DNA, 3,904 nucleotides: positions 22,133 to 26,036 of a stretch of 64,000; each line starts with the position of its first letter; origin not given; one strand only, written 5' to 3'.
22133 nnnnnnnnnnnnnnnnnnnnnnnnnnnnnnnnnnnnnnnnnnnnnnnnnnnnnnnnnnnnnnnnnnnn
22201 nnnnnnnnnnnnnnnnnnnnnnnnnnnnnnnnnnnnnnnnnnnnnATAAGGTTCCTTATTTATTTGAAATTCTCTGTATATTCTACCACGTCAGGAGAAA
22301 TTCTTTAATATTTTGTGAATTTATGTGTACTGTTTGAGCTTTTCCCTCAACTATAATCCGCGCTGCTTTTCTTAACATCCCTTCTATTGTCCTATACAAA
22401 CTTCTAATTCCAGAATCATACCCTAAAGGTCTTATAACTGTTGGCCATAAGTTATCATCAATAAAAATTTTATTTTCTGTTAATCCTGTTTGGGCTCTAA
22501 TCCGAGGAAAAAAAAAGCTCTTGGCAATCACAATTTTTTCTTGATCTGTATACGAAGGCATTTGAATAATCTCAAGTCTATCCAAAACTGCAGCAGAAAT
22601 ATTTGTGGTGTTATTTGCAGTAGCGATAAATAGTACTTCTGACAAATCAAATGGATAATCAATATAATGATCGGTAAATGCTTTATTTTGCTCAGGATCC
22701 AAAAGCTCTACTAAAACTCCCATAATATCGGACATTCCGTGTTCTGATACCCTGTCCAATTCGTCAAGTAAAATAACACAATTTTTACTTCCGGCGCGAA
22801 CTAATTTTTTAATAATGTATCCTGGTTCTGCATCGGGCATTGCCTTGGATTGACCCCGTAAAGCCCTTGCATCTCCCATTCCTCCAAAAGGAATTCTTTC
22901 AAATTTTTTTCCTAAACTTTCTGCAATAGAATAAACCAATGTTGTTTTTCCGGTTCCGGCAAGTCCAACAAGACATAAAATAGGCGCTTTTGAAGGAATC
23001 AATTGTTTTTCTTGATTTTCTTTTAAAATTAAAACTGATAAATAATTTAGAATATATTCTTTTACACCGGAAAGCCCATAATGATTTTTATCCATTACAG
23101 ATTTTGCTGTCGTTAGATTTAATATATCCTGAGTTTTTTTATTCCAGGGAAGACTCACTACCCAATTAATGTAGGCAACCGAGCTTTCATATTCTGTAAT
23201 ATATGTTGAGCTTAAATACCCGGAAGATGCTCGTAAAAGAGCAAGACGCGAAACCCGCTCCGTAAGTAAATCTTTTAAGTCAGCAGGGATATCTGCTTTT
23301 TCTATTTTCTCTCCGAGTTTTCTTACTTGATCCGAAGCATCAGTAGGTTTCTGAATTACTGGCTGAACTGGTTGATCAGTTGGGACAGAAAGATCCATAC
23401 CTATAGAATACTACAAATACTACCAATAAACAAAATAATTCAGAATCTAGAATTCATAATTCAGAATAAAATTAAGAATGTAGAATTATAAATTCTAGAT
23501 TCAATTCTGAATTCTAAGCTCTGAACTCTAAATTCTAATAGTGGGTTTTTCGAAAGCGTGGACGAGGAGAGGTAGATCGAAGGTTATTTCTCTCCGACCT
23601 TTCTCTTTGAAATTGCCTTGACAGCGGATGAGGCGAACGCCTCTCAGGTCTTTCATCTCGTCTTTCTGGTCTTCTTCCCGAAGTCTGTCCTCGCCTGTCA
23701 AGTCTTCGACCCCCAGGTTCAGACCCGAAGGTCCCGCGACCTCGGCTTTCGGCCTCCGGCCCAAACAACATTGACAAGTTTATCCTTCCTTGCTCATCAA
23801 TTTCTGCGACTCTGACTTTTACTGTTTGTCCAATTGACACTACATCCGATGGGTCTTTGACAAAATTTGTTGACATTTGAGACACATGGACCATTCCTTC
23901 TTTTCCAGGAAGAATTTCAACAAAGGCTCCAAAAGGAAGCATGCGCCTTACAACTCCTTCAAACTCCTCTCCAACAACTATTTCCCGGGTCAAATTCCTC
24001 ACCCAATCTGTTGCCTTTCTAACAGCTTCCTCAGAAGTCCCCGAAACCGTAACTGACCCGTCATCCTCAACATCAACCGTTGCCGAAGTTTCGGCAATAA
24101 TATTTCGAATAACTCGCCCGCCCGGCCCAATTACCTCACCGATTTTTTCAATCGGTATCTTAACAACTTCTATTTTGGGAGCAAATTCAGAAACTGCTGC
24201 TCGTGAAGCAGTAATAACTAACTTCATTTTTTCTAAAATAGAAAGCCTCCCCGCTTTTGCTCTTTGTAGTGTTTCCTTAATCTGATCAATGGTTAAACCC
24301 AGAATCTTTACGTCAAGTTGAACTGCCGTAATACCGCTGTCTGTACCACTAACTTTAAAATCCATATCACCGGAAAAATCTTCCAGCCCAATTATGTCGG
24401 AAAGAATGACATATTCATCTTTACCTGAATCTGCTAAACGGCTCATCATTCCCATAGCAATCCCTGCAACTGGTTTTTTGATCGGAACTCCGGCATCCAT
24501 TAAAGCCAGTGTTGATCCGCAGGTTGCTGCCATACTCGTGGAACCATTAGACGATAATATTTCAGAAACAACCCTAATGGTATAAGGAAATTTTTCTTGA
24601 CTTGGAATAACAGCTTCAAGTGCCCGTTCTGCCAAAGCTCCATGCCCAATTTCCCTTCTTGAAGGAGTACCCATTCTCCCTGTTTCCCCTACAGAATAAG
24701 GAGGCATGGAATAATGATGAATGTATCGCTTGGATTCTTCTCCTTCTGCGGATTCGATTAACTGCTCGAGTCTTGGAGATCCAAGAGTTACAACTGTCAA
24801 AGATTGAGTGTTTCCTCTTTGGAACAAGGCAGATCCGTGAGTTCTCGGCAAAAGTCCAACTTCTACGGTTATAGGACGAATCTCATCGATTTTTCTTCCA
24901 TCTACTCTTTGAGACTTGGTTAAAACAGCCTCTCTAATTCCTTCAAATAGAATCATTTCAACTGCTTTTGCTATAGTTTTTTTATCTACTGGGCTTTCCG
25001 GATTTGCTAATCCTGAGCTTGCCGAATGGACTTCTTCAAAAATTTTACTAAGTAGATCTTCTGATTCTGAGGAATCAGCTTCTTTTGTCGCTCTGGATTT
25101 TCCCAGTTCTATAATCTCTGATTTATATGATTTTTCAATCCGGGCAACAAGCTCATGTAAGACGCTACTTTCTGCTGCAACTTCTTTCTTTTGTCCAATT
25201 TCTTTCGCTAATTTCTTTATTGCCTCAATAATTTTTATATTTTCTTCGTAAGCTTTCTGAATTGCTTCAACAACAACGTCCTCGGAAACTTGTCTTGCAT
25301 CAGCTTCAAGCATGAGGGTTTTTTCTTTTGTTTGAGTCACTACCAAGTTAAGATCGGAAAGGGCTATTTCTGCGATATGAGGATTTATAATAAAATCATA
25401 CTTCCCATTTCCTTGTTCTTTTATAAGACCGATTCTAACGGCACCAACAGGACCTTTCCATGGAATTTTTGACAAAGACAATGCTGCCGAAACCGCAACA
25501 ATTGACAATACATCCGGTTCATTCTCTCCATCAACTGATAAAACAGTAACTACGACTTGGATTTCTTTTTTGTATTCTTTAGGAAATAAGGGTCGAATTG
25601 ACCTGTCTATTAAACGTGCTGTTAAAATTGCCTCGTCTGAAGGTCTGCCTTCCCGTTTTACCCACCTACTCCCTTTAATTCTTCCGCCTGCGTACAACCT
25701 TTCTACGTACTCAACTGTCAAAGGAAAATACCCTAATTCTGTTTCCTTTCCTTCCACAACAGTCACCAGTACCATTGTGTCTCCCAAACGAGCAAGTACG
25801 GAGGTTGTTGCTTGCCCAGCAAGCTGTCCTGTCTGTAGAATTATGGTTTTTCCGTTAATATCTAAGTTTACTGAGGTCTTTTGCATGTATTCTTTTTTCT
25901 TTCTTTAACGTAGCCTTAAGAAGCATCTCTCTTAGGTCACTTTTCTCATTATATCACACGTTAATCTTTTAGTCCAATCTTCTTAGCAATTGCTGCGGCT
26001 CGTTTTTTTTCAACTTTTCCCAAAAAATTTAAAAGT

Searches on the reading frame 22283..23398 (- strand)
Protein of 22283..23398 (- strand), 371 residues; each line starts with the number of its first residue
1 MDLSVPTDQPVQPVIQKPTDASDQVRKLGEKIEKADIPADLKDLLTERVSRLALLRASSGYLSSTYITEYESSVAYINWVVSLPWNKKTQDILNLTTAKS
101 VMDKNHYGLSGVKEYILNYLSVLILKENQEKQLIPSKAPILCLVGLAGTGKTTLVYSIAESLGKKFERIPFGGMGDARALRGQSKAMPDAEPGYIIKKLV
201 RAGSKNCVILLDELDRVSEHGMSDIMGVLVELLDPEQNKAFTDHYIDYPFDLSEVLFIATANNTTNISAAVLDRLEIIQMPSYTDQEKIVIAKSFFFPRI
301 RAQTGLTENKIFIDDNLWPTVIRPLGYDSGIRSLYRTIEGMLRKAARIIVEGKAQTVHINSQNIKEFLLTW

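Call 27: search_protein_families(library=pfam, proteins=[window:22283-23398:-], max_evalue=0.001)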
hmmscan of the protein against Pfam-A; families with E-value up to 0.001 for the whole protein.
window:22283-23398:- (371 aa): 7 families
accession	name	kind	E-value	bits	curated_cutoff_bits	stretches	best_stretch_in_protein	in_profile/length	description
PF00004.35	AAA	-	1.2e-17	65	21.2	1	141-279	1-127/131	ATPase family associated with various cellular activities (AAA)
PF07728.20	AAA_5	-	6e-10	39.7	22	1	141-274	2-138/139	AAA domain (dynein-related subfamily)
PF22667.2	Lon_lid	-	3.1e-08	33.6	27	1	303-355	2-55/57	Lon protease AAA+ ATPase lid domain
PF13191.12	AAA_16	-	3.3e-05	24.9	32.6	0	138-165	24-51/167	AAA ATPase domain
PF13401.12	AAA_22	-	5.8e-05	23.9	27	0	137-235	4-110/130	AAA domain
PF13173.12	AAA_14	-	0.0002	21.8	27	1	139-219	3-76/129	AAA domain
PF24883.2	NPHP3_N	-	0.00075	20.2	24.8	0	129-165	11-49/164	Nephrocystin 3, N-terminal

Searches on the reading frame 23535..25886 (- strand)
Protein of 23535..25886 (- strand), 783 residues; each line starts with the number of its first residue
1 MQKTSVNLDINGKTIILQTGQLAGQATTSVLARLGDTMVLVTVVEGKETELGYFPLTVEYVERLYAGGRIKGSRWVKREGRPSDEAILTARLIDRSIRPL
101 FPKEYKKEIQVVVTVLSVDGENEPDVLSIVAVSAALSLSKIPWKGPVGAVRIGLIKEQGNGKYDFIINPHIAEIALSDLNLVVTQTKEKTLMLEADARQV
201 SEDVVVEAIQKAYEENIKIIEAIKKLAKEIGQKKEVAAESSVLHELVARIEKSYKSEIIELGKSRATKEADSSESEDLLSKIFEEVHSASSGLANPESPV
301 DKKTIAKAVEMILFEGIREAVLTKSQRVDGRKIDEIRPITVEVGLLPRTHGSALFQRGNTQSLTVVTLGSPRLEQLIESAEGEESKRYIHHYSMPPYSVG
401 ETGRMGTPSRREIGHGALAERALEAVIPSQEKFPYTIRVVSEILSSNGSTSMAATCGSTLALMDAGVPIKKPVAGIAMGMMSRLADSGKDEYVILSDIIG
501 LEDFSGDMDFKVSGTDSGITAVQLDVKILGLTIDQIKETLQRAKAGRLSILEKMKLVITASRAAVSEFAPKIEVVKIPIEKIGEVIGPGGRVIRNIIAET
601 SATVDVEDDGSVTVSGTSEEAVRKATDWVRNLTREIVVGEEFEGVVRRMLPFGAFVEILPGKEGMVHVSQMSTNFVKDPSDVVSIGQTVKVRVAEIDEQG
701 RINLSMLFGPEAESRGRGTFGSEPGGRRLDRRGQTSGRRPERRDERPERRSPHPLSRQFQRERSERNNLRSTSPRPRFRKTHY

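Call 11: search_protein_families(library=pfam, proteins=[window:23535-25886:-], max_evalue=0.001)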
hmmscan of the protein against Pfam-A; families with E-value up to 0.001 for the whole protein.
window:23535-25886:- (783 aa): 7 families
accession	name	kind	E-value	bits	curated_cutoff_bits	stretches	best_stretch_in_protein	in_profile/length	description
PF01138.27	RNase_PH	-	7.1e-62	208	25.5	2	335-468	1-130/130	3' exoribonuclease family, domain 1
PF00575.29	S1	-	2.6e-18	66.6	22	1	638-706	4-73/74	S1 RNA binding domain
PF03725.20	RNase_PH_C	-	1.4e-15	57.4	20.8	1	145-214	1-66/67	3' exoribonuclease family, domain 2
PF00013.35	KH_1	-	1.4e-12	47.6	21.5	1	573-630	2-65/66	KH domain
PF23459.1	S1_RRP5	-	5.9e-06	27.2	27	1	639-699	4-64/72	RRP5 S1 domain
PF23052.1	KH_N4BP1_2nd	-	0.00015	22.3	27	0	587-635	19-66/120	N4BP1, second type I KH-domain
PF22675.2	KH-I_KHDC4-BBP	-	0.00033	20.9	30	0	582-619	8-45/76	KHDC4/BBP-like, KH-domain type I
